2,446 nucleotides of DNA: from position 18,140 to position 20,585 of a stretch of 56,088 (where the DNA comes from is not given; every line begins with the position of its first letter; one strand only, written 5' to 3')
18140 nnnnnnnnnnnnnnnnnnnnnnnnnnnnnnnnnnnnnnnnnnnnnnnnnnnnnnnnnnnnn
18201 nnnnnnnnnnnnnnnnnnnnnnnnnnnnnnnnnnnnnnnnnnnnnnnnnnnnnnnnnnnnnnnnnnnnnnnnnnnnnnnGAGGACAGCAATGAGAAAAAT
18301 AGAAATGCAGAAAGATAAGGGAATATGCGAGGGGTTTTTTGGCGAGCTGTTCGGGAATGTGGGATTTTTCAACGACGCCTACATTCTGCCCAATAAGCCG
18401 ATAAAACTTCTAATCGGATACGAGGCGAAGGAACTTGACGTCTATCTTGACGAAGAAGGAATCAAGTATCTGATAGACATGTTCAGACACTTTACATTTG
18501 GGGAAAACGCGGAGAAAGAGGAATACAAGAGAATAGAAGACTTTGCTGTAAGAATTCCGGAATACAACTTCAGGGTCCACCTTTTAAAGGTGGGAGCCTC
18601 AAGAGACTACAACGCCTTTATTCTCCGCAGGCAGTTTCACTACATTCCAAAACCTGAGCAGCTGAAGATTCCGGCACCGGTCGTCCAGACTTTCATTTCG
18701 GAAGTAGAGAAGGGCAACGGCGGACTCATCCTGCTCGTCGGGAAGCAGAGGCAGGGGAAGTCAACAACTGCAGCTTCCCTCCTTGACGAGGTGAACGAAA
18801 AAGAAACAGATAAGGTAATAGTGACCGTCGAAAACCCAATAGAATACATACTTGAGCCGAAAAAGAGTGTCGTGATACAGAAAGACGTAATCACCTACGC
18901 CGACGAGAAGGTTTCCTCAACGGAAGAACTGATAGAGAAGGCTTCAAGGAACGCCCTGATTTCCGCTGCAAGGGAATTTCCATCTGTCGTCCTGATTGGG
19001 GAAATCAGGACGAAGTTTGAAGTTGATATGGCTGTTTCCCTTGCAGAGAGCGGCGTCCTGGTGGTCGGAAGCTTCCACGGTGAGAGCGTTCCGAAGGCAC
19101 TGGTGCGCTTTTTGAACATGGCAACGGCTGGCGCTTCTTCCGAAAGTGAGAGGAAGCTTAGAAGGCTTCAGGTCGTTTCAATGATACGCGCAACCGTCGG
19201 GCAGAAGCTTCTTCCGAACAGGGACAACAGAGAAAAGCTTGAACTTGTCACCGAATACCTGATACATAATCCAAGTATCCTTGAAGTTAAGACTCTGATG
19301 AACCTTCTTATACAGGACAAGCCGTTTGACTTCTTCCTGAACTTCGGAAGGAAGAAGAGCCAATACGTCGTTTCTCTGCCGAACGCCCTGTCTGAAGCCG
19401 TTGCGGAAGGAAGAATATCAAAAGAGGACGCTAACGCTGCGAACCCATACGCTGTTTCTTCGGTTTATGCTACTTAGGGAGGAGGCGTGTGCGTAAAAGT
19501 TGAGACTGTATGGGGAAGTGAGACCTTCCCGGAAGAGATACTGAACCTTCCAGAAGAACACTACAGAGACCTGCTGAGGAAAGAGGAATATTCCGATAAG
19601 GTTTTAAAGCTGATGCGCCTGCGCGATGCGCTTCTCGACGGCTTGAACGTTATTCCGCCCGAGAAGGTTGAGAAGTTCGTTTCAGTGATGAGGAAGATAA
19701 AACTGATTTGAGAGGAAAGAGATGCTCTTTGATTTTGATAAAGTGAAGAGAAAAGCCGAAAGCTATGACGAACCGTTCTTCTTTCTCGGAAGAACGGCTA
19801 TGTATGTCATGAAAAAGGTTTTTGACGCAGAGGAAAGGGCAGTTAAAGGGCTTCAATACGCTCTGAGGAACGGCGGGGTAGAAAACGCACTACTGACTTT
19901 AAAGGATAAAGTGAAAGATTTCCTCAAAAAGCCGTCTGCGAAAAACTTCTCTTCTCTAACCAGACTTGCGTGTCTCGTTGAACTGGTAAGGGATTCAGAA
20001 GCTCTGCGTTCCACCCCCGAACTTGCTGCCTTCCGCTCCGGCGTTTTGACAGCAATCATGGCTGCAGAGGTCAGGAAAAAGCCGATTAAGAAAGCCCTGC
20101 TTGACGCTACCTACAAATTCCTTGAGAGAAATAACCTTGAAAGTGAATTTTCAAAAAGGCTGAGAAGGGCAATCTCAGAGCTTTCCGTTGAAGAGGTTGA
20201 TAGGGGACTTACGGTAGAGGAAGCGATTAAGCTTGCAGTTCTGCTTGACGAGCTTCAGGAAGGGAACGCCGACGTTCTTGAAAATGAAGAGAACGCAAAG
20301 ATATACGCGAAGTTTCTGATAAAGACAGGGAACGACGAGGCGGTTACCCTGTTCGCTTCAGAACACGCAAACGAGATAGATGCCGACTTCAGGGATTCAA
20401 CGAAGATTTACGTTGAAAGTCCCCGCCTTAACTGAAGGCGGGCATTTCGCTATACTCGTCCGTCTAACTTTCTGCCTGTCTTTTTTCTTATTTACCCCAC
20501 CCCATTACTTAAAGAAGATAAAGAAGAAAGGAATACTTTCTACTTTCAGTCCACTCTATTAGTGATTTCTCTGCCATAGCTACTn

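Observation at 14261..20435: Six-gene translationally coupled operon: MoxR AAA+ / VWA / unknown / PilT-VirB11-like ATPase / two unknowns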

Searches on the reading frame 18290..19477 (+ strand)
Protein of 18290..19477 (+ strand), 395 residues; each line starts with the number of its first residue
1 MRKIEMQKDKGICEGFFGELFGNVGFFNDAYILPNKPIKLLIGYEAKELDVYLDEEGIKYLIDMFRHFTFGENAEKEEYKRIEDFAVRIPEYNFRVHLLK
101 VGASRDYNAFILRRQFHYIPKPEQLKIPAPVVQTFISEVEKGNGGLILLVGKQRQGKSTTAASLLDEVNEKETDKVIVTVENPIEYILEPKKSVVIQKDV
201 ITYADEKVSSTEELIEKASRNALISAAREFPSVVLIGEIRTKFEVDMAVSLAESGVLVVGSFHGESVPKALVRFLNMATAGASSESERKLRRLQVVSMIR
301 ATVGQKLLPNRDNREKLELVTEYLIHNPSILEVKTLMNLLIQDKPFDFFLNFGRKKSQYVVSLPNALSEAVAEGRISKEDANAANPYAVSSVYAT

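Call 3: search_protein_families(library=pfam, proteins=[window:18290-19477:+], max_evalue=0.1)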
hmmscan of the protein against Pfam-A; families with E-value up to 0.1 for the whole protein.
window:18290-19477:+ (395 aa): 8 families
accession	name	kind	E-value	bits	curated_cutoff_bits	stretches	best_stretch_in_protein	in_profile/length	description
PF00437.27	T2SSE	-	4.1e-19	68.9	24.9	1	142-310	140-280/370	Type II/IV secretion system protein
PF13401.12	AAA_22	-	0.0064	17.3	27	1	143-183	4-44/130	AAA domain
PF20720.3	nSTAND3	-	0.011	15.9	27.2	1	145-229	18-100/155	Novel STAND NTPase 3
PF00004.35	AAA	-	0.021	15.7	21.2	1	147-239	1-66/131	ATPase family associated with various cellular activities (AAA)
PF04548.22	AIG1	-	0.028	14.2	27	1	147-167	3-23/212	AIG1 family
PF08433.16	KTI12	-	0.04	13.9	22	1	146-227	3-64/271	Chromatin associated protein KTI12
PF00910.28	RNA_helicase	-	0.056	14.4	21.5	0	147-216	1-73/105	RNA helicase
PF13191.12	AAA_16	-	0.097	13.6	32.6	0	135-203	15-66/167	AAA ATPase domain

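Call 6: search_protein_families(library=ncbifam, proteins=[window:18290-19477:+], max_evalue=0.1)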
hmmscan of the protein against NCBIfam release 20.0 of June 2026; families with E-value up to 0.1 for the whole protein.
window:18290-19477:+ (395 aa): 12 families
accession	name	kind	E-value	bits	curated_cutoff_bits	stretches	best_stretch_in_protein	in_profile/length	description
TIGR01420.1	pilT_fam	subfamily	1.6e-39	136.1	319.1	1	72-383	57-336/343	PilT/PilU family type 4a pilus ATPase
TIGR02525.1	plasmid_TraJ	equivalog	2.4e-21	76.1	368.3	1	94-327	102-315/372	plasmid transfer ATPase TraJ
NF041000.1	ATPase_ComGA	equivalog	9.4e-17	60.9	300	1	28-279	13-247/267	competence type IV pilus ATPase ComGA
TIGR02524.1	dot_icm_DotB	equivalog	7.3e-13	48.4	463.3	1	120-330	115-305/358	Dot/Icm type IV secretion system ATPase DotB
TIGR02533.1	type_II_gspE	equivalog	7.7e-12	44.6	630.25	1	139-278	238-360/486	type II secretion system ATPase GspE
NF007755.0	PRK10436.1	equivalog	4.3e-11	42.1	617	1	121-281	197-339/465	type II secretion system protein GspE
TIGR02538.1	type_IV_pilB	equivalog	6.2e-11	41.6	675.65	1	135-279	308-434/564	type IV-A pilus assembly ATPase PilB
NF053534.1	T4PilAsmATPsTfpB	equivalog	2.4e-10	39.5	850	1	139-277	331-452/584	type IV pilus assembly ATPase TfpB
TIGR04291.1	arsen_driv_ArsA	equivalog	0.00028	19.7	650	1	121-191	297-366/565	arsenical pump-driving ATPase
TIGR02788.1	VirB11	equivalog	0.00057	19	249.95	1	147-303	147-288/308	P-type DNA transfer ATPase VirB11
TIGR02782.1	TrbB_P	equivalog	0.0088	15.4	304.55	1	147-290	139-267/303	P-type conjugative transfer ATPase TrbB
NF033453.1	BREX_3_BrxF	hypoth_equivalog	0.043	13.5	50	1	132-169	4-41/149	BREX-3 system P-loop-containing protein BrxF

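Call 7: search_protein_families(library=padloc, proteins=[window:18290-19477:+], max_evalue=0.1)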
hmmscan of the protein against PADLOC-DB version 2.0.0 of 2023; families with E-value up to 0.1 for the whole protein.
window:18290-19477:+ (395 aa): 1 family
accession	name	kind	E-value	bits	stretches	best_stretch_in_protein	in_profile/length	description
PDLC04140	mad8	-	0.02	12.4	1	144-186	27-69/314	mads_8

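Call 35: search_solved_structures(query=window:18290-19477:+, max_evalue=0.001, show_alignments=1)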
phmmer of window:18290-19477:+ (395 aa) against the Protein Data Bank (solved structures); distinct sequences matched with E-value up to 0.001: 23.
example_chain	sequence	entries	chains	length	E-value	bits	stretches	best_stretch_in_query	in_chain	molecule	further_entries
5fl3_A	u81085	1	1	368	1e-22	84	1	70-334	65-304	PILI RETRACTION PROTEIN PILT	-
10my_A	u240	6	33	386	5.4e-21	78.4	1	72-381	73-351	PilT/PilU family type 4a pilus ATPase | Twitching motility protein PilT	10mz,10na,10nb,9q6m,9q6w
5zfq_A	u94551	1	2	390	1.7e-19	73.5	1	130-349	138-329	Twitching motility pilus retraction protein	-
9n32_A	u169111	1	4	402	1.7e-18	70.1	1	104-382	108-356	PilU protein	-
2gsz_A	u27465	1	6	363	2.8e-18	69.5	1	117-386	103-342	twitching motility protein PilT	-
2ewv_A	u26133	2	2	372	2.9e-18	69.4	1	117-386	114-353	twitching motility protein PilT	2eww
6ojx_A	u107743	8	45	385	6e-18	68.4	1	123-338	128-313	Twitching motility pilus retraction ATPase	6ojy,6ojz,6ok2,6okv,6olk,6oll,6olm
2eyu_A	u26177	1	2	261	1.1e-17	67.5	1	142-329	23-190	twitching motility protein PilT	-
3jvu_A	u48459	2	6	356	5.2e-17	65.3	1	140-382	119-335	Twitching mobility protein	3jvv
6geb_A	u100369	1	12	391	1.6e-10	43.9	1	120-332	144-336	DotB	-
6gef_A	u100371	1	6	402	1.9e-08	37.1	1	143-308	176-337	Type IV secretion system protein DotB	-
5zfr_A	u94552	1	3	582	5e-07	32.4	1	132-279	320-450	Type IV pilus biogenesis ATPase PilB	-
1p9r_A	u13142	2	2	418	1.9e-06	30.5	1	143-278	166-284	General secretion pathway protein E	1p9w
6olj_C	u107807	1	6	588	2.1e-06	30.4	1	143-279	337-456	Type IV pilus biogenesis ATPase PilB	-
5tsg_B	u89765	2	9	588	2.1e-06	30.4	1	143-279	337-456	Type IV pilus biogenesis ATPase PilB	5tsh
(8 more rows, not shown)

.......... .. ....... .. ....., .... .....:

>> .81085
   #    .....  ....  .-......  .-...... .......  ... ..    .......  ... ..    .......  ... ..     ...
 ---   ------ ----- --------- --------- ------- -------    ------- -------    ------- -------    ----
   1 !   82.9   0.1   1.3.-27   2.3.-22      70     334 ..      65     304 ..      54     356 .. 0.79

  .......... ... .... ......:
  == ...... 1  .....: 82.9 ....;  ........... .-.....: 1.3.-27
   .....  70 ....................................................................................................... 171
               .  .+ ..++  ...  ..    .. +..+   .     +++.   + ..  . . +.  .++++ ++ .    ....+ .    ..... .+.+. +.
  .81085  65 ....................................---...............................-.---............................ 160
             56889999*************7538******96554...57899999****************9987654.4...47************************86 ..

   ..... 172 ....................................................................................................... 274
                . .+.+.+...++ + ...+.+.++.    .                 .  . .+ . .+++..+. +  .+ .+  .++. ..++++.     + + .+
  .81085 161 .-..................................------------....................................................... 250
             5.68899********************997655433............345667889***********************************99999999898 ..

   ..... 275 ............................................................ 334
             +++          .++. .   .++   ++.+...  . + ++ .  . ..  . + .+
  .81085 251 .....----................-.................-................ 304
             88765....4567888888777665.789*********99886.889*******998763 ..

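Call 44: search_protein_families(library=phrogs, proteins=[window:18290-19477:+], max_evalue=0.1)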
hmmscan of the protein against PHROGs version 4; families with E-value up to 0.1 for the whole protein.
window:18290-19477:+ (395 aa): 4 families
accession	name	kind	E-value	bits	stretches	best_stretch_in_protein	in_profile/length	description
phrog_26606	-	unknown function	1.1e-09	38.7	1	29-277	20-247/323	-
phrog_19065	-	unknown function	4.6e-09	36.5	1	139-280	226-361/522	-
phrog_168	-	DNA, RNA and nucleotide metabolism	0.008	16.9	1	118-174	15-69/314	clamp loader of DNA polymerase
phrog_50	-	DNA, RNA and nucleotide metabolism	0.074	13.1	0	133-179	357-404/570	DnaC-like helicase loader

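Call 80: find_related_loci(query=A9, collection=metagenome_contigs, flank=10000)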
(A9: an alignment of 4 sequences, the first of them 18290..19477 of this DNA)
Query A9 (395 aa) in metagenome_contigs; peptide patterns used: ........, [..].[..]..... (x = any residue, [..] = any of these).
599 stretches matched a pattern (row limit reached: there are more); 464 encode a relative of the query (tblastn E <= 1e-3); the best 80 are kept; 80 distinct loci.
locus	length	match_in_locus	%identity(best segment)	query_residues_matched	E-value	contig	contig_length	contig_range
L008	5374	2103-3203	46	28-388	2e-82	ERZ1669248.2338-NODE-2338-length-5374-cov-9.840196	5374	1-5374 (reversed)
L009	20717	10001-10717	32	69-333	2e-30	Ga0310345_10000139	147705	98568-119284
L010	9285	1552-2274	31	111-381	4e-29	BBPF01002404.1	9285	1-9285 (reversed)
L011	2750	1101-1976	30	63-381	4e-28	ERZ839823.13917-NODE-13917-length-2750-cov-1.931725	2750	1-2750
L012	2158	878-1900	30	19-394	3e-28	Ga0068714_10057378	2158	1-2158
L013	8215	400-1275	30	63-381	7e-28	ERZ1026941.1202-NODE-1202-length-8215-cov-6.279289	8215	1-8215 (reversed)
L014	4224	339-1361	30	19-394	4e-28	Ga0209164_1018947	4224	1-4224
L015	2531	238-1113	30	63-381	5e-28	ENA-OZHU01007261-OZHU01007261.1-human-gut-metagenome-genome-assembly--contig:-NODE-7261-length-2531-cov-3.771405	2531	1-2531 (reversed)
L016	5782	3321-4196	30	63-381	9e-28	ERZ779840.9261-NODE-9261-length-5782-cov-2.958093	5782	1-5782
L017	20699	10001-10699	31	119-381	1e-27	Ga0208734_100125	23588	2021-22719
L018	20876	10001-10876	30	63-381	2e-27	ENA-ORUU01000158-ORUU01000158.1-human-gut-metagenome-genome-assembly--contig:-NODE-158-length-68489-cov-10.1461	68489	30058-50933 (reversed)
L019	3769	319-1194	30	63-381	1e-26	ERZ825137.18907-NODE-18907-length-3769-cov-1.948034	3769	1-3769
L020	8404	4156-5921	28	28-381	2e-26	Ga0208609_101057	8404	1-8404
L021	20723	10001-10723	31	123-392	2e-25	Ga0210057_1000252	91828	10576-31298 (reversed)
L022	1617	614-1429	29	28-328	3e-25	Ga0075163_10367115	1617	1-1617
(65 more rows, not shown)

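Call 84: search_dna_similar(query=window:18290-19477:+, collection=plasmids, mode=protein, max_rows=15, max_evalue=0.00001)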
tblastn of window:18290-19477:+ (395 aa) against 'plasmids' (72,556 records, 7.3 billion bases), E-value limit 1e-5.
Records with a match: 3811; places in all: 3906; records where one place covers at least 80% of the query: 9.
Best place of each record, by identity: <60% 3811.
By first word of the organism name: Escherichia 1461; Klebsiella 903; Salmonella 416; Pseudomonas 202; Enterobacter 186; Serratia 126; Shigella 109; Citrobacter 72; Yersinia 29; Ralstonia 16; and 123 more.
By predicted mobility (MOB-suite, as given by PLSDB): conjugative 3199; non-mobilizable 386; mobilizable 226.
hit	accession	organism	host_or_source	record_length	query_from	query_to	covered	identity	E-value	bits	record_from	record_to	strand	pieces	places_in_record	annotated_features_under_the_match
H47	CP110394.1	Burkholderia sp. JSH-S8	Tetrastigma hemsleyanum Diels et Gilg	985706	18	381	92%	27.3%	6e-19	97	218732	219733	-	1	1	ATPase, T2SS/T4P/T4SS family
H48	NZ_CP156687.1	Burkholderia stagnalis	Bacterial cells,soils collected in ...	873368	18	381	92%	27.3%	7e-19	96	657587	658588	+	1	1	ATPase, T2SS/T4P/T4SS family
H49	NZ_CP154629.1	Acetoanaerobium noterae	cell culture,Sludge of a digestion ...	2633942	72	393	82%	29.6%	1e-20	101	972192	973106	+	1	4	none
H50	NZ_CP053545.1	Paenarthrobacter sp. YJN-5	cell culture,soil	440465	28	384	90%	26.5%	2e-12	76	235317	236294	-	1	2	ATPase, T2SS/T4P/T4SS family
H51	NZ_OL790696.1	Escherichia coli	-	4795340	28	385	91%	26.4%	4e-18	94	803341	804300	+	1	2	none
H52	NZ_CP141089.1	Escherichia coli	Homo sapiens,Infected Human Urine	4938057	28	385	91%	25.8%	8e-18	93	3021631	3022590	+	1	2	none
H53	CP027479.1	Pseudomonas koreensis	Cultured bacterium isolated from ...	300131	73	381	78%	28.8%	3e-16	88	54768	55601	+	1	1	twitching motility protein PilT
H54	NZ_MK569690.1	Pseudomonas syringae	-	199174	73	381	78%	28.8%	5e-16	88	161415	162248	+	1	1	type IV pilus twitching motility protein PilT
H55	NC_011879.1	Pseudarthrobacter chlorophenolicus A6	-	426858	28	383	90%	24.9%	3e-10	70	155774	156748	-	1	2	ATPase, T2SS/T4P/T4SS family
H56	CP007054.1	Opitutaceae bacterium TAV5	-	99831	45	330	72%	30.8%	1e-16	89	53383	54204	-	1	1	hypothetical protein (x2)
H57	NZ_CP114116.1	Pseudomonas sp. GXZC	Sus scrofa,mixed culture,semen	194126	69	381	79%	28.1%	1e-14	83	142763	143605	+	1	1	type IV pilus twitching motility protein PilT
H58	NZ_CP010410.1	Xanthomonas sacchari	cell culture,rice seeds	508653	84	388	77%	28.7%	5e-17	91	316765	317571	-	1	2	type IV pilus twitching motility protein PilT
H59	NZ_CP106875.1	Shewanella xiamenensis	Danio rerio,cell culture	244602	23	377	90%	24.3%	9e-12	74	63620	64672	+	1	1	ATPase, T2SS/T4P/T4SS family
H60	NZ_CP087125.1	Sulfurovum mangrovi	Mangrove sediment,mangrove sediment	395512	116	381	67%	32.2%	4e-18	94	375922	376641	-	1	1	type IV pilus twitching motility protein PilT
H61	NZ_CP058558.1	Alkaliphilus sp. B6464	-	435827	8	309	76%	28.0%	8e-18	93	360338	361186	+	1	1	PilT/PilU family type 4a pilus ATPase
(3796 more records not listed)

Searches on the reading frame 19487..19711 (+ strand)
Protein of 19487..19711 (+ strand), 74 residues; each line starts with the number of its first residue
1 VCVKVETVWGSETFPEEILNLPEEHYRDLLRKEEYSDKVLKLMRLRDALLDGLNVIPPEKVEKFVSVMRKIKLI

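Call 3: search_protein_families(library=pfam, proteins=[window:19487-19711:+], max_evalue=0.1)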
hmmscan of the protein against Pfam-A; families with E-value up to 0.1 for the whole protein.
window:19487-19711:+ (74 aa): 0 families

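Call 6: search_protein_families(library=ncbifam, proteins=[window:19487-19711:+], max_evalue=0.1)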
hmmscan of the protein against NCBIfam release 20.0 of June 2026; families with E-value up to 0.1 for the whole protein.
window:19487-19711:+ (74 aa): 0 families

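Call 7: search_protein_families(library=padloc, proteins=[window:19487-19711:+], max_evalue=0.1)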
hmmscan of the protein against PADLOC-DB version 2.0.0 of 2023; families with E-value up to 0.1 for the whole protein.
window:19487-19711:+ (74 aa): 0 families

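Call 44: search_protein_families(library=phrogs, proteins=[window:19487-19711:+], max_evalue=0.1)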
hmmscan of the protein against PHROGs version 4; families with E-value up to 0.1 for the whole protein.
window:19487-19711:+ (74 aa): 0 families

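Call 75: search_solved_structures(query=A5, max_evalue=10)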
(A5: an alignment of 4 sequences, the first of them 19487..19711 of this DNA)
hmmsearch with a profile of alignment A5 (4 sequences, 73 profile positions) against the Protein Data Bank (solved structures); distinct sequences matched with E-value up to 10: 15.
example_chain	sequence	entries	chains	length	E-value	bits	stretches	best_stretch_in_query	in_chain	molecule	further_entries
1kl7_A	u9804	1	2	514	0.24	14.4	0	19-42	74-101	Threonine Synthase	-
5yb2_E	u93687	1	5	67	0.53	13.3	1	6-41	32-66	Envelope glycoprotein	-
4r6h_A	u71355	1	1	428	0.55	13.3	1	46-70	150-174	Solute binding protein MsmE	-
2nv4_A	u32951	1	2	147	0.83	12.7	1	33-61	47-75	UPF0066 protein AF_0241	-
9wzb_A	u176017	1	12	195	1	12.4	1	42-71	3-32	Apoptosis-associated speck-like protein containing a CARD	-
9sbe_A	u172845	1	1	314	1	12.4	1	10-40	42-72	aminocyclopropanecarboxylate oxidase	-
9rwo_A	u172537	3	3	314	1.1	12.4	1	10-40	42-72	aminocyclopropanecarboxylate oxidase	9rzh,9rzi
9rsy_A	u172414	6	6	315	1.1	12.3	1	10-40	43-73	aminocyclopropanecarboxylate oxidase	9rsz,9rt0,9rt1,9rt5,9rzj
9sh4_A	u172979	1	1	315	1.1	12.3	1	10-40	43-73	aminocyclopropanecarboxylate oxidase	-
9sh3_A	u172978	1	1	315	1.2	12.1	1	10-40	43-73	aminocyclopropanecarboxylate oxidase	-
7e5b_C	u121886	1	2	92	1.3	12.1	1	42-71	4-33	Apoptosis-associated speck-like protein containing a CARD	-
1ucp_A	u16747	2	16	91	1.5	11.9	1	42-71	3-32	Apoptosis-associated speck-like protein containing a CARD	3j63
8c7o_A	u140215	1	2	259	2.4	11.2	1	32-65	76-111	Global transcriptional regulator CodY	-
5ey0_B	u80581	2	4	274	2.5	11.2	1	32-65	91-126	GTP-sensing transcriptional pleiotropic repressor CodY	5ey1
8c7s_A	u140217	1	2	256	2.6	11.1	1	32-65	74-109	Global transcriptional regulator CodY (Fragment)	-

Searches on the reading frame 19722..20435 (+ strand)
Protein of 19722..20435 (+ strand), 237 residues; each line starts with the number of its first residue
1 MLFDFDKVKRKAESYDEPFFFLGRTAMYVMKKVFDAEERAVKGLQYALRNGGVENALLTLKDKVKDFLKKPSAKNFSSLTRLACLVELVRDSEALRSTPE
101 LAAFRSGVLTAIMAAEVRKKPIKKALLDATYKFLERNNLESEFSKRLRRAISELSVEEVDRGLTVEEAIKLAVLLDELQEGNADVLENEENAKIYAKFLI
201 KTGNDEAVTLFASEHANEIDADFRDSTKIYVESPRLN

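Call 3: search_protein_families(library=pfam, proteins=[window:19722-20435:+], max_evalue=0.1)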
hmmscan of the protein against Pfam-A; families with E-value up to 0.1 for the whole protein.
window:19722-20435:+ (237 aa): 0 families

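Call 6: search_protein_families(library=ncbifam, proteins=[window:19722-20435:+], max_evalue=0.1)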
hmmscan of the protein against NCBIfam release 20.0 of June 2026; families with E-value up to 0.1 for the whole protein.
window:19722-20435:+ (237 aa): 0 families

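Call 7: search_protein_families(library=padloc, proteins=[window:19722-20435:+], max_evalue=0.1)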
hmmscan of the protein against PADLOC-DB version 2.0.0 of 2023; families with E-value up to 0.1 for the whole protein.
window:19722-20435:+ (237 aa): 0 families

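Call 44: search_protein_families(library=phrogs, proteins=[window:19722-20435:+], max_evalue=0.1)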
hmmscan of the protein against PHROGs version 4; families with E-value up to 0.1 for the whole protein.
window:19722-20435:+ (237 aa): 0 families

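Call 74: search_solved_structures(query=A6, max_evalue=10)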
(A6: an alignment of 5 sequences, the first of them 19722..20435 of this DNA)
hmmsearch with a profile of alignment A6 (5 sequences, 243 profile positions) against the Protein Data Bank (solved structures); distinct sequences matched with E-value up to 10: 18.
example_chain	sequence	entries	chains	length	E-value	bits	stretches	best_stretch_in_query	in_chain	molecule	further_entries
6hzj_A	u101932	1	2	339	0.06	16.2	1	152-210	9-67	Probable peptidoglycan D,D-transpeptidase PenA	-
4u3t_A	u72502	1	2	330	0.076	15.8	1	153-210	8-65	Penicillin-binding protein 2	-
6p52_A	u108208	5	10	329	0.081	15.7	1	153-210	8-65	peptidoglycan D,D-transpeptidase PenA | Probable peptidoglycan D,D-transpeptidase PenA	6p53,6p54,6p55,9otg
6p56_A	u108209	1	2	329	0.084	15.7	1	153-210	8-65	peptidoglycan D,D-transpeptidase PenA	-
6vbl_A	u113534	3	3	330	0.092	15.5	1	153-210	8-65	Probable peptidoglycan D,D-transpeptidase PenA | Penicillin-binding protein 2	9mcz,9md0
6vbm_A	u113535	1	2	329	0.093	15.5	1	153-209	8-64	Probable peptidoglycan D,D-transpeptidase PenA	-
9z0x_A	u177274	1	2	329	0.094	15.5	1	153-209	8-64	Penicillin-binding protein 2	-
9z0y_A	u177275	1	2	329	0.099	15.4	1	153-209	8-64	Penicillin-binding protein 2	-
9z0w_A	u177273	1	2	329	0.099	15.4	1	153-209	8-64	Penicillin-binding protein 2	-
6vbc_A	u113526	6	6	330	0.13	15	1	153-209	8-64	Probable peptidoglycan D,D-transpeptidase PenA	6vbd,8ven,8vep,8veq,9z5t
9osk_A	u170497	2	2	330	0.13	15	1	153-209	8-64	Probable peptidoglycan D,D-transpeptidase PenA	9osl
8vbz_A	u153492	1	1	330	0.15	14.9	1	153-209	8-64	Probable peptidoglycan D,D-transpeptidase PenA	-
5ksh_A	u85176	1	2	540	0.63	12.8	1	142-194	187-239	Penicillin-binding protein 2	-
3eqv_A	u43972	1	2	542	0.64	12.8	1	142-194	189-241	Penicillin-binding protein 2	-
3equ_A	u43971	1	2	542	0.67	12.7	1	142-194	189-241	Penicillin-binding protein 2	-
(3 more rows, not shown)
